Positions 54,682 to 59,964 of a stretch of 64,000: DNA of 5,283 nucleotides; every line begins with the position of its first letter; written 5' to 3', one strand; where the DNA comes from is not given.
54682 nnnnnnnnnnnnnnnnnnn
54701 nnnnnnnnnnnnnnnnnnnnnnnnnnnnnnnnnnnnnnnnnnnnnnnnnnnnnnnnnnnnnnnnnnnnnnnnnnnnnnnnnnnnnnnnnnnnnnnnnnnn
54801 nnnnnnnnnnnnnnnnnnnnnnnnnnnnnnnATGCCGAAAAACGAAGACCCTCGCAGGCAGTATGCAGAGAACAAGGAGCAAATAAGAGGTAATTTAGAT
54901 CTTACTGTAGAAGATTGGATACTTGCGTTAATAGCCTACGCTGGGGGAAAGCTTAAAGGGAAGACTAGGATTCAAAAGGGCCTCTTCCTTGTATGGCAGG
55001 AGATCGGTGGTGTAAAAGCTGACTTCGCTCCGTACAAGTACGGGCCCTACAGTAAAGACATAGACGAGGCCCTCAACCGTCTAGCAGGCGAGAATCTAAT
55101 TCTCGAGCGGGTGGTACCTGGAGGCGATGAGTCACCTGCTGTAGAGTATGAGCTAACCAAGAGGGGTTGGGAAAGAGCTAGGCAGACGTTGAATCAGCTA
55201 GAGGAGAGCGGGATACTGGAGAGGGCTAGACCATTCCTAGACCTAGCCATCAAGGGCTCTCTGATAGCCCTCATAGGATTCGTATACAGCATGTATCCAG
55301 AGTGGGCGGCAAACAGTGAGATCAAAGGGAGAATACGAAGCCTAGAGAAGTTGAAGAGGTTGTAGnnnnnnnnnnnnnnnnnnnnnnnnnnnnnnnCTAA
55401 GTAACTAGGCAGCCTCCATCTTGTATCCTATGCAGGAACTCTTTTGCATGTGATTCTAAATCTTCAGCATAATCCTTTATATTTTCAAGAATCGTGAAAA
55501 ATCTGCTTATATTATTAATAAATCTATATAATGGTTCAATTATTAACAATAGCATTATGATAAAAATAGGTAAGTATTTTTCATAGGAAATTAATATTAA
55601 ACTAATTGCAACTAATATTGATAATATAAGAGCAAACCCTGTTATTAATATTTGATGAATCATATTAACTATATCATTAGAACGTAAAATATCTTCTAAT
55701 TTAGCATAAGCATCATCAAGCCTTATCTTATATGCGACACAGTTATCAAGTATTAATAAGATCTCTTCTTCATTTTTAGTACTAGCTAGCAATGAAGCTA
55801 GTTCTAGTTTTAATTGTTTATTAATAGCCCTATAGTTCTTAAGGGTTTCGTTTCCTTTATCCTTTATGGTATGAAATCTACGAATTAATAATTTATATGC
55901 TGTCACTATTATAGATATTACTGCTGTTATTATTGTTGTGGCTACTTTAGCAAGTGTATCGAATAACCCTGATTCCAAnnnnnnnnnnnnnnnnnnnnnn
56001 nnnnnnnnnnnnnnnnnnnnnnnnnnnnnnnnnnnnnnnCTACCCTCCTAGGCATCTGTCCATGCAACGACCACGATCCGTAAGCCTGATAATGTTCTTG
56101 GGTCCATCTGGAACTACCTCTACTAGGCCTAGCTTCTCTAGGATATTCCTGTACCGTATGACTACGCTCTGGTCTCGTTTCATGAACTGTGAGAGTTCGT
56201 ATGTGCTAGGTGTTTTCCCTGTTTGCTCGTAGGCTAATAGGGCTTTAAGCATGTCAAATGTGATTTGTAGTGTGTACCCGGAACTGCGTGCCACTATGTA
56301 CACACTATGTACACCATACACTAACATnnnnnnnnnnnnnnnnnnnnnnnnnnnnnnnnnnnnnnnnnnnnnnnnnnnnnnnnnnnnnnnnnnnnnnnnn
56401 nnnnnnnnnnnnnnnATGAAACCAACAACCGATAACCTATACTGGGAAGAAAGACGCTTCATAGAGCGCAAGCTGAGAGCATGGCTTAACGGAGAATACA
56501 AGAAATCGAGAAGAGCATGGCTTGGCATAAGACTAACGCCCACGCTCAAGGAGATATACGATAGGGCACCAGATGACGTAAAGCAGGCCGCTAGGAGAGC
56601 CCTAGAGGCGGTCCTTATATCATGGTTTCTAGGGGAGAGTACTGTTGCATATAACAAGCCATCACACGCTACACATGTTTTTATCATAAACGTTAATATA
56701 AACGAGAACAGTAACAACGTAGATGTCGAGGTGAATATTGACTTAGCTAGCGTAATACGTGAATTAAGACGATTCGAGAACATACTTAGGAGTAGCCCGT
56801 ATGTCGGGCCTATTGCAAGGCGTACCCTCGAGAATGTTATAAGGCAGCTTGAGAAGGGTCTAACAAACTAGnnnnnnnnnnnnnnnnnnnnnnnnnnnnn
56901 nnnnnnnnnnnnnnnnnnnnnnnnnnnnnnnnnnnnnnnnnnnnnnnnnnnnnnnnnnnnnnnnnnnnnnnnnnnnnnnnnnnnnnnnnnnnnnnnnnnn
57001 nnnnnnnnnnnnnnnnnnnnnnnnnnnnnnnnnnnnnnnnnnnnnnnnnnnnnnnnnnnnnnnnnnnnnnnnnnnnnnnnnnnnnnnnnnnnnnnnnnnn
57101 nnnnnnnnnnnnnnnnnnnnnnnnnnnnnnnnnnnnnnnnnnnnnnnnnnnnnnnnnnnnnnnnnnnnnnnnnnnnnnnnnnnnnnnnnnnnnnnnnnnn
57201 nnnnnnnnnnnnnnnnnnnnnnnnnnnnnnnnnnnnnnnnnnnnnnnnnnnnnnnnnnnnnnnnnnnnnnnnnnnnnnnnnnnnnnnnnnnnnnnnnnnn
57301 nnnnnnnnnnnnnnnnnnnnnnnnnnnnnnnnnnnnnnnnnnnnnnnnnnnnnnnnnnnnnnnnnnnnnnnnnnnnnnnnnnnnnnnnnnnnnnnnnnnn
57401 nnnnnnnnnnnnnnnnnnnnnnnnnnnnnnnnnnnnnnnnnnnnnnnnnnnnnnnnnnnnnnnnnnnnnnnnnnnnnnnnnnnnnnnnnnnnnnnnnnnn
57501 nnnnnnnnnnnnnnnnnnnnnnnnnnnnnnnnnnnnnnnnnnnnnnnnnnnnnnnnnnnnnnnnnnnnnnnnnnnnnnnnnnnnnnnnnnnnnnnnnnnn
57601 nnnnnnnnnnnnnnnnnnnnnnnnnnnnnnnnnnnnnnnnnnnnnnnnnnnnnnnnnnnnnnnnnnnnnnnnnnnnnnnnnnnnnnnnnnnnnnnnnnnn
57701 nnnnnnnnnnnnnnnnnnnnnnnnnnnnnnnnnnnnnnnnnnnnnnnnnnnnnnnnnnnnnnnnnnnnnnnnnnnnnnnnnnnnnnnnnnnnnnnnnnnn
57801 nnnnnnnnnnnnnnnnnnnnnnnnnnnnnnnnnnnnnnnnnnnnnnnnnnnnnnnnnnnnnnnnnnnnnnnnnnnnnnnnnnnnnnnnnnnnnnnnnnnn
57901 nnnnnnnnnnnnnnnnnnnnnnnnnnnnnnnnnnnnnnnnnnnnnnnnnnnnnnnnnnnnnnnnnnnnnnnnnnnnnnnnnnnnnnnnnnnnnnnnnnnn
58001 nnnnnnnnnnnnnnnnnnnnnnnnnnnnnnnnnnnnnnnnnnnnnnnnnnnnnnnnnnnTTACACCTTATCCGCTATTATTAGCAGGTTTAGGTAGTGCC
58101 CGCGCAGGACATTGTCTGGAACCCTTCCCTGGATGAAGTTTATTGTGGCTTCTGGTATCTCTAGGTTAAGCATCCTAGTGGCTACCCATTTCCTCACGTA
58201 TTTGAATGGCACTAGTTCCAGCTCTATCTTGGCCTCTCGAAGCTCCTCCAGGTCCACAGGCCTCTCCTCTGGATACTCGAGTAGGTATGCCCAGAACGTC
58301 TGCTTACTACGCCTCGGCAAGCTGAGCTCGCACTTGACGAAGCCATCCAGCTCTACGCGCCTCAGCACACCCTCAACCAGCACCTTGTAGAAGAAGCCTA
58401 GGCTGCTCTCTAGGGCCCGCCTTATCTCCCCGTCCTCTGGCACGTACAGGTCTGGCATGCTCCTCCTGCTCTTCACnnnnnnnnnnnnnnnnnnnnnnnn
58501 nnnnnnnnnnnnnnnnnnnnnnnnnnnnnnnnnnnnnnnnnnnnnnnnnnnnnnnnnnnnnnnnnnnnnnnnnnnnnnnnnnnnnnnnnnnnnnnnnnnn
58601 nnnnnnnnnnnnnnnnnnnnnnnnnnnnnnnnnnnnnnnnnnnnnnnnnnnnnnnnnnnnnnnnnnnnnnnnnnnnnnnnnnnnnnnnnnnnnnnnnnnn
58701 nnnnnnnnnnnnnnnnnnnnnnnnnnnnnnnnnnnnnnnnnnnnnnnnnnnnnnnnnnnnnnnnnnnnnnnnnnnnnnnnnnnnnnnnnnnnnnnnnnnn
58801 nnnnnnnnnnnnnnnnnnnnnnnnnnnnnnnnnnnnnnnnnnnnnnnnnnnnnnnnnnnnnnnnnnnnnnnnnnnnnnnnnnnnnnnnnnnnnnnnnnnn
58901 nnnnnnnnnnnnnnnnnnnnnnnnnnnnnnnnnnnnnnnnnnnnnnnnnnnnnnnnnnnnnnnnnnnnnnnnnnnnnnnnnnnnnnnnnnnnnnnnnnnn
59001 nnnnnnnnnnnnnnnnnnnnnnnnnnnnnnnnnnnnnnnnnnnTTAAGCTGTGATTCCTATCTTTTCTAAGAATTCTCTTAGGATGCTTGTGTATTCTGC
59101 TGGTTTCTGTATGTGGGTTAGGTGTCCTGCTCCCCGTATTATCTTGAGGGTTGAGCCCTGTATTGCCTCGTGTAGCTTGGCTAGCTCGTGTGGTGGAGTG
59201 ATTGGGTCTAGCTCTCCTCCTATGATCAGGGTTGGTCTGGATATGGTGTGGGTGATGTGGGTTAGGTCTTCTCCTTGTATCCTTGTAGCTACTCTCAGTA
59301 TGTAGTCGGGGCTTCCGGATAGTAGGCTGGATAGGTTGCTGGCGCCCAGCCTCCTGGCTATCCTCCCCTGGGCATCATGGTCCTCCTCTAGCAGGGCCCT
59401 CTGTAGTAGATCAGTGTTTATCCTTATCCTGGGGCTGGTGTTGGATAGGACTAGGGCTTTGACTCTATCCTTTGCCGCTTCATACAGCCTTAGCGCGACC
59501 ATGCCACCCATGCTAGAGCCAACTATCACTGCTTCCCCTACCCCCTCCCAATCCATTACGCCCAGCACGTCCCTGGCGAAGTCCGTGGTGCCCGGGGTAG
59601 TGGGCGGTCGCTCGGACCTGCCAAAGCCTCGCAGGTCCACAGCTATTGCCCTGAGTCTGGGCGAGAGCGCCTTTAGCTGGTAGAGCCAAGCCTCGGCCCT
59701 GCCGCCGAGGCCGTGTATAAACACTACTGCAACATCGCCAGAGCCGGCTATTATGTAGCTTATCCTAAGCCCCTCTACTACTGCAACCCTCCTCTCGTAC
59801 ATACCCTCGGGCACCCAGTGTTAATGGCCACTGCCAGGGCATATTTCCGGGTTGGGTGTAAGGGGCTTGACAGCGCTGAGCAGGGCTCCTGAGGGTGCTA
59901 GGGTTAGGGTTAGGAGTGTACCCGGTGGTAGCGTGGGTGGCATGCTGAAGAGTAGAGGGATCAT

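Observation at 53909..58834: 4.9-kb cryptic element integrated into tRNA-Leu(CAG), directly upstream of secY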

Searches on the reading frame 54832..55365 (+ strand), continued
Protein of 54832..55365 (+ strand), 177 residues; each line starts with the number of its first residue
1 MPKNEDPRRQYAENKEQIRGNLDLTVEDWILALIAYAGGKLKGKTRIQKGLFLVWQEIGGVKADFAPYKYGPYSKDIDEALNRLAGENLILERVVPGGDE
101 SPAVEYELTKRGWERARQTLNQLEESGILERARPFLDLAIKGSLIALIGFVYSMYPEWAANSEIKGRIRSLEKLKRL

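Call 64: fold_search(model_id=the predicted structure, library=pdb)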
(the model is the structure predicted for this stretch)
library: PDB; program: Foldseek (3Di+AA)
matches with E <= 10: 930; with E <= 0.001: 2
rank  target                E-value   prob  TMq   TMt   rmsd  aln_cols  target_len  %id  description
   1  7yk3_D                1.2e-04  1.00  0.50  0.48   5.6       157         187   15  Crystal structure of DarTG toxin-antitoxin complex from Mycobacterium tuberculosis (released 2023-05-31)
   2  7yk3_B                5.1e-04  1.00  0.50  0.48   5.9       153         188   16  Crystal structure of DarTG toxin-antitoxin complex from Mycobacterium tuberculosis (released 2023-05-31)
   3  5e1w                  3.7e-03  1.00  0.37  0.39   9.2       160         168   12  Crystal structure of the organohalide sensing RdhR-CbdbA1625 transcriptional regulator in the ligand free form (released 2016-10-05)
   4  5e1z                  5.0e-03  0.99  0.32  0.34  10.3       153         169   11  Crystal structure of the organohalide sensing RdhR-CbdbA1625 transcriptional regulator in the 2,4-dichlorophenol bound f (released 2016-10-05)
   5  3cjn                  5.3e-03  0.99  0.35  0.41   9.2       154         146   17  Crystal structure of transcriptional regulator, MarR family, from Silicibacter pomeroyi (released 2008-03-25)
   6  6pco_A                5.3e-03  0.99  0.34  0.41  10.2       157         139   13  Mechanism for regulation of DNA binding of Bordetella bronchiseptica BpsR by 6-hydroxynicotinic acid (released 2019-11-06)
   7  7kua                  6.0e-03  0.98  0.34  0.39  10.0       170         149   14  Crystal structure of the MarR family transcriptional regulator from Pseudomonas putida bound to Indole 3 acetic acid (released 2021-12-01)
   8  2nnn_A                9.0e-03  0.98  0.35  0.44   9.4       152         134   20  Crystal structure of probable transcriptional regulator from Pseudomonas aeruginosa (released 2006-11-21)
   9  2nnn_D                9.6e-03  0.98  0.34  0.43   9.7       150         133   19  Crystal structure of probable transcriptional regulator from Pseudomonas aeruginosa (released 2006-11-21)
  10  5z7b_B                1.0e-02  0.98  0.38  0.34  14.7       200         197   16  Crystal structure of the VanR transcription factor in complex with vanillate (released 2018-08-29)
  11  5z7b_A                1.1e-02  0.99  0.41  0.37  14.8       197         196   16  Crystal structure of the VanR transcription factor in complex with vanillate (released 2018-08-29)
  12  1j0r_B                1.2e-02  1.00  0.37  0.53  10.4       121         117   17  Crystal structure of the replication termination protein mutant C110S (released 2003-11-20)
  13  6pco_C                1.2e-02  0.97  0.35  0.44  10.5       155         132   15  Mechanism for regulation of DNA binding of Bordetella bronchiseptica BpsR by 6-hydroxynicotinic acid (released 2019-11-06)
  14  3bja                  1.4e-02  0.98  0.41  0.50  10.0       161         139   14  Crystal structure of putative MarR-like transcription regulator (NP_978771.1) from Bacillus cereus ATCC 10987 at 2.38 A  (released 2007-12-11)
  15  2nnn_C                1.4e-02  0.92  0.29  0.38  10.8       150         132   16  Crystal structure of probable transcriptional regulator from Pseudomonas aeruginosa (released 2006-11-21)
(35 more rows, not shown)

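Call 78: find_related_loci(query=A6, collection=metagenome_contigs, flank=8000)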
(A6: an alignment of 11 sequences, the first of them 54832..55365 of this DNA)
Query A6 (177 aa) in metagenome_contigs; peptide patterns used: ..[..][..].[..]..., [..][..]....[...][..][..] (x = any residue, [..] = any of these).
161 stretches matched a pattern; 1 encode a relative of the query (tblastn E <= 1e-3); 1 distinct loci.
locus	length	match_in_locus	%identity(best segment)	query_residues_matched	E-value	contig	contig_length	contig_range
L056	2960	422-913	34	19-177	1e-28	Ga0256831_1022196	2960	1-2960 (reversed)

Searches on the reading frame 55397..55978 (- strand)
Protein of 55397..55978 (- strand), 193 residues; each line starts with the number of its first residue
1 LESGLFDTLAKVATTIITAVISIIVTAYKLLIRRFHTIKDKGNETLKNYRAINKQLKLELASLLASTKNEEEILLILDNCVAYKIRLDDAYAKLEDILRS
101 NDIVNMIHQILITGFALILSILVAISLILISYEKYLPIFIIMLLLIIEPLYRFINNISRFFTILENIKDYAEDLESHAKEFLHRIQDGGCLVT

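Call 7: search_protein_families(library=pfam, max_evalue=0.1, proteins=[window:55397-55978:-])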
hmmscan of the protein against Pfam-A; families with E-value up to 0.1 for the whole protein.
window:55397-55978:- (193 aa): 2 families
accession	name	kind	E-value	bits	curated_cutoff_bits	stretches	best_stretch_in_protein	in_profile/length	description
PF02284.21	COX5A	-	0.044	14.3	24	0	25-70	55-100/103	Cytochrome c oxidase subunit Va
PF00103.25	Hormone_1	-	0.062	13.5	22.7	0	130-186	89-145/215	Somatotropin hormone family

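Call 17: search_protein_families(library=phrogs, max_evalue=0.05, proteins=[window:55397-55978:-])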
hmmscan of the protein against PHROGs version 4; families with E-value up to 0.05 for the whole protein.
window:55397-55978:- (193 aa): 1 family
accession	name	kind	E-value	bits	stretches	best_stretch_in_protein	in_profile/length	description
phrog_6764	-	unknown function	0.034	15.7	1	107-144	40-75/122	-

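Call 27: search_protein_families(library=padloc, max_evalue=0.05, proteins=[window:55397-55978:-])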
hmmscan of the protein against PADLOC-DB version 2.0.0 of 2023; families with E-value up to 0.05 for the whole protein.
window:55397-55978:- (193 aa): 1 family
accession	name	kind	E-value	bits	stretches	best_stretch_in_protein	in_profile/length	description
PDLC02113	Cas7_IIId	-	0.015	12.7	1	32-81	119-170/207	-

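Call 28: search_protein_families(library=ncbifam, max_evalue=0.05, proteins=[window:55397-55978:-])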
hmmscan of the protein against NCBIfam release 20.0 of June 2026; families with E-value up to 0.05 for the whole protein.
window:55397-55978:- (193 aa): 2 families
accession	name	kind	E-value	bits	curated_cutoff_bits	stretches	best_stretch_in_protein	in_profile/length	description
NF045846.1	MSC0882_dom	subfamily_domain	0.00055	19.2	60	1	105-177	13-89/244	MSC_0882 family membrane protein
NF000060.1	MFS_efflux_LmrB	exception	0.0042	16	800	1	93-164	39-108/479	lincomycin efflux MFS transporter Lmr(B)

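Call 75: find_homologous_proteins(query=window:55397-55978:-, max_evalue=0.001)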
Query window:55397-55978:- (193 aa): 1 proteins with E <= 0.001 among 342 candidates.
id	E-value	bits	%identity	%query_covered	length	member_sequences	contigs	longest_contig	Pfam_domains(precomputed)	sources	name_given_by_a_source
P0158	4.6e-113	393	100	100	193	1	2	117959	-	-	-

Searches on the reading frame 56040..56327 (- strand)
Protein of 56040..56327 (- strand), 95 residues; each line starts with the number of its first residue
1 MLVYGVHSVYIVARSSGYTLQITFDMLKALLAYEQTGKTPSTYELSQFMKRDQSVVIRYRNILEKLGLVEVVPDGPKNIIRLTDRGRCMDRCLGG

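Call 7: search_protein_families(library=pfam, max_evalue=0.1, proteins=[window:56040-56327:-])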
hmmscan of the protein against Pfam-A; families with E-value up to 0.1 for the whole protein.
window:56040-56327:- (95 aa): 6 families
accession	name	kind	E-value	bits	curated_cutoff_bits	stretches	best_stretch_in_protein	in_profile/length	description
PF25212.1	HVO_A0114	-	0.0043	17.3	27.6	1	35-78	32-75/84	HVO_A0114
PF22665.2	DUF6293_C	-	0.0067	17.3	27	1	57-87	65-95/101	DUF6293 C-terminal winged helix domain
PF13730.12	HTH_36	-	0.024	14.9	25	1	30-69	14-55/55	Helix-turn-helix domain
PF01325.25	Fe_dep_repress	-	0.036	14.7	26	1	25-74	8-57/60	Iron dependent repressor, N-terminal DNA binding domain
PF01047.28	MarR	-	0.072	13.4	24.6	0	33-73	13-51/59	MarR family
PF03444.21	HrcA_DNA-bdg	-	0.076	13.1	21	1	25-77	8-60/79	Winged helix-turn-helix transcription repressor, HrcA DNA-binding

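Call 17: search_protein_families(library=phrogs, max_evalue=0.05, proteins=[window:56040-56327:-])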
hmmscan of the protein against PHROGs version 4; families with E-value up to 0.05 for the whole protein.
window:56040-56327:- (95 aa): 6 families
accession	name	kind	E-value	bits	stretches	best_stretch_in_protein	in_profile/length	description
phrog_3502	-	unknown function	0.0013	19.8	1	26-83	56-115/131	-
phrog_11046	-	transcription regulation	0.0021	18.9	1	35-92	19-79/94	transcriptional regulator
phrog_186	-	DNA, RNA and nucleotide metabolism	0.0047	17.6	1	35-77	58-100/308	DnaD-like helicase loader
phrog_11961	-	unknown function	0.03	15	1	24-87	41-105/150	-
phrog_25018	-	unknown function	0.031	15.4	1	2-51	56-110/128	-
phrog_1368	-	transcription regulation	0.048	14.5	0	24-71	14-59/101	transcriptional regulator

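Call 27: search_protein_families(library=padloc, max_evalue=0.05, proteins=[window:56040-56327:-])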
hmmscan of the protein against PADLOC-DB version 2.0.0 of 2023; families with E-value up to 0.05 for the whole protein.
window:56040-56327:- (95 aa): 5 families
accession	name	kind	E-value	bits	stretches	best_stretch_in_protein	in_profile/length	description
PDLC01044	Csa3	-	9.2e-05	20.4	1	26-88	138-192/194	Type I-A associated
PDLC01866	CARF3--CARF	-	0.00057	17.9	1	25-89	143-203/207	-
PDLC01875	CARF3--CARF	-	0.001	16.9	1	41-89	162-210/219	-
PDLC01852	CARF3--CARF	-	0.0074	14.2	1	29-88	147-206/208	-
PDLC04789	PDC-S01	-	0.0079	13.3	1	25-72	200-246/375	-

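Call 28: search_protein_families(library=ncbifam, max_evalue=0.05, proteins=[window:56040-56327:-])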
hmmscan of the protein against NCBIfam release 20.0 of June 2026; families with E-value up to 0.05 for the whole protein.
window:56040-56327:- (95 aa): 1 family
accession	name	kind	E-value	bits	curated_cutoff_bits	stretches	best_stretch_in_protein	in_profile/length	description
NF053610.1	Sso10a_fam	subfamily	0.028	14.5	60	0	54-87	32-61/64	Sso10a family chromatin protein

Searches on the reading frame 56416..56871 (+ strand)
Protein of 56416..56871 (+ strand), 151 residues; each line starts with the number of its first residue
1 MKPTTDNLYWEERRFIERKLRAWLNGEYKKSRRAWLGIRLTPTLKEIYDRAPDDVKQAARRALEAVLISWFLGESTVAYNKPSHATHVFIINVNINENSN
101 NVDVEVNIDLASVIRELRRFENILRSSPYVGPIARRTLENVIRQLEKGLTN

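Call 7: search_protein_families(library=pfam, max_evalue=0.1, proteins=[window:56416-56871:+])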
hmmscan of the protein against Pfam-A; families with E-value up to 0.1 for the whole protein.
window:56416-56871:+ (151 aa): 0 families

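Call 17: search_protein_families(library=phrogs, max_evalue=0.05, proteins=[window:56416-56871:+])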
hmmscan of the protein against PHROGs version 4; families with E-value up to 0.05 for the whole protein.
window:56416-56871:+ (151 aa): 1 family
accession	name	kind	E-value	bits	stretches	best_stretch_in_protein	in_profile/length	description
phrog_11638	-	unknown function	1.5e-06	29.3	1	83-147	79-154/157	-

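Call 20: search_dna_similar(collection=phages, mode=protein, query=window:56416-56871:+, max_evalue=0.01, max_rows=15)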
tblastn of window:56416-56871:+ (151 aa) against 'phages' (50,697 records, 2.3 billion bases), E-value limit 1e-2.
No match.

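Call 22: find_related_loci(query=window:56416-56871:+, collection=viral_contigs, flank=10000)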
Query window:56416-56871:+ (151 aa) in viral_contigs; peptide patterns used: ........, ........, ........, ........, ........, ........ (x = any residue, [..] = any of these).
23 stretches matched a pattern, but none encodes a relative of the query by tblastn (E <= 1e-3).

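Call 27: search_protein_families(library=padloc, max_evalue=0.05, proteins=[window:56416-56871:+])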
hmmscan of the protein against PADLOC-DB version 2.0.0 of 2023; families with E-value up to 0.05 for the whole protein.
window:56416-56871:+ (151 aa): 0 families

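Call 28: search_protein_families(library=ncbifam, max_evalue=0.05, proteins=[window:56416-56871:+])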
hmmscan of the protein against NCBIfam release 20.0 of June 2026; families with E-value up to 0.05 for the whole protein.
window:56416-56871:+ (151 aa): 0 families

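Call 63: find_homologous_proteins(query=window:56416-56871:+, max_evalue=0.001)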
Query window:56416-56871:+ (151 aa): 2 proteins with E <= 0.001 among 116 candidates.
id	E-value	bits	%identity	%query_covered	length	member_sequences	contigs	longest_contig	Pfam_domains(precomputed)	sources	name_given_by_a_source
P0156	1.2e-93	329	100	100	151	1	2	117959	-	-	-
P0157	1.8e-82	293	88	100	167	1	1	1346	-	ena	-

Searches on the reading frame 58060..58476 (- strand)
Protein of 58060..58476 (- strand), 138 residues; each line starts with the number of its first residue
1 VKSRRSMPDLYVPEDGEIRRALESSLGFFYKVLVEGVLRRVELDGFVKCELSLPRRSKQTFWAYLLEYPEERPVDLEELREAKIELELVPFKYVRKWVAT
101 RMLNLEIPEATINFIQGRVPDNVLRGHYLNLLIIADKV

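Call 7: search_protein_families(library=pfam, max_evalue=0.1, proteins=[window:58060-58476:-])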
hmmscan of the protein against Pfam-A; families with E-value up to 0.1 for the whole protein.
window:58060-58476:- (138 aa): 1 family
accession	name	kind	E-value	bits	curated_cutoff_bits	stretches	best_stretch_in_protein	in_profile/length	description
PF16795.10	Phage_integr_3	-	3e-19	69.9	27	1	41-137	53-153/161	Archaeal phage integrase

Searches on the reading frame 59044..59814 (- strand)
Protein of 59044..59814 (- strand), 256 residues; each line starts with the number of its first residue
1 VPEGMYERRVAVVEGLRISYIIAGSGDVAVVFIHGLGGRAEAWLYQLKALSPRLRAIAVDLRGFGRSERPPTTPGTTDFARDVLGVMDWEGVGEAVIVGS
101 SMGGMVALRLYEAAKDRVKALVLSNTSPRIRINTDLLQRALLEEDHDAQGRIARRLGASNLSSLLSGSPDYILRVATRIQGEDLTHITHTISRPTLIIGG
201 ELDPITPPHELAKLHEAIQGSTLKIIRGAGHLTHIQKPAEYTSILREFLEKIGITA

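Call 28: search_protein_families(library=ncbifam, max_evalue=0.05, proteins=[window:59044-59814:-])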
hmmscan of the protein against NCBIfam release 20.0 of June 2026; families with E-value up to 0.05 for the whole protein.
window:59044-59814:- (256 aa): 37 families (the best 25 are shown)
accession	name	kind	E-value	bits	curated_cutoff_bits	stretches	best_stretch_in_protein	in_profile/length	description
TIGR02427.1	protocat_pcaD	equivalog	1.2e-41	142.8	255.85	2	26-132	12-118/251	3-oxoadipate enol-lactonase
NF051488.1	bifunc_PcaDC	exception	1e-37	130.2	390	1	27-251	12-252/375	bifunctional 3-oxoadipate enol-lactonase/4-carboxymuconolactone decarboxylase PcaDC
NF011457.0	PRK14875.1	equivalog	1.4e-28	100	307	2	9-123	113-228/372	acetoin dehydrogenase dihydrolipoyllysine-residue acetyltransferase subunit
NF051487.1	bifunc_PcaCD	exception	6.6e-26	91.3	430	1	28-250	173-412/413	bifunctional 4-carboxymuconolactone decarboxylase/3-oxoadipate enol-lactonase PcaCD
TIGR03695.1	menH_SHCHC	equivalog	2.3e-21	76.4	208.55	2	29-146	4-122/252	2-succinyl-6-hydroxy-2,4-cyclohexadiene-1-carboxylate synthase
TIGR01738.1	bioH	equivalog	4.9e-21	75.5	206.95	2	24-134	1-106/245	pimeloyl-ACP methyl ester esterase BioH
NF050089.1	i_nPHAscl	equivalog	8.4e-21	74.3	300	1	12-125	3-116/288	intracellular short-chain-length polyhydroxyalkanoate depolymerase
TIGR03611.1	RutD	equivalog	6.1e-19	68.4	238.5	2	28-127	14-114/258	pyrimidine utilization protein D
NF045948.1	ProImpepThrmp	equivalog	1.6e-18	67.2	500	2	175-251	214-289/291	proline iminopeptidase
TIGR03056.1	bchO_mg_che_rel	equivalog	9.7e-18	64.2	172.55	2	29-125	30-127/278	alpha/beta fold hydrolase BchO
NF045632.1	hydroxlase_HsaD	equivalog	1.1e-16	60.7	400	1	9-124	15-135/290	4,5:9,10-diseco-3-hydroxy-5,9,17-trioxoandrosta-1(10),2-diene-4-oate hydrolase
TIGR01250.1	pro_imino_pep_2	subfamily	7.7e-16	58.5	167.65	2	174-249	213-287/288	proline iminopeptidase-family hydrolase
NF007954.0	PRK10673.1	equivalog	1.2e-15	57.5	399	1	28-128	17-116/255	esterase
NF002043.0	PRK00870.1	subfamily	2e-14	53.7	265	1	15-127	33-149/302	haloalkane dehalogenase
NF002938.0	PRK03592.1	equivalog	3.4e-14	52.9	241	1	6-127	10-130/298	haloalkane dehalogenase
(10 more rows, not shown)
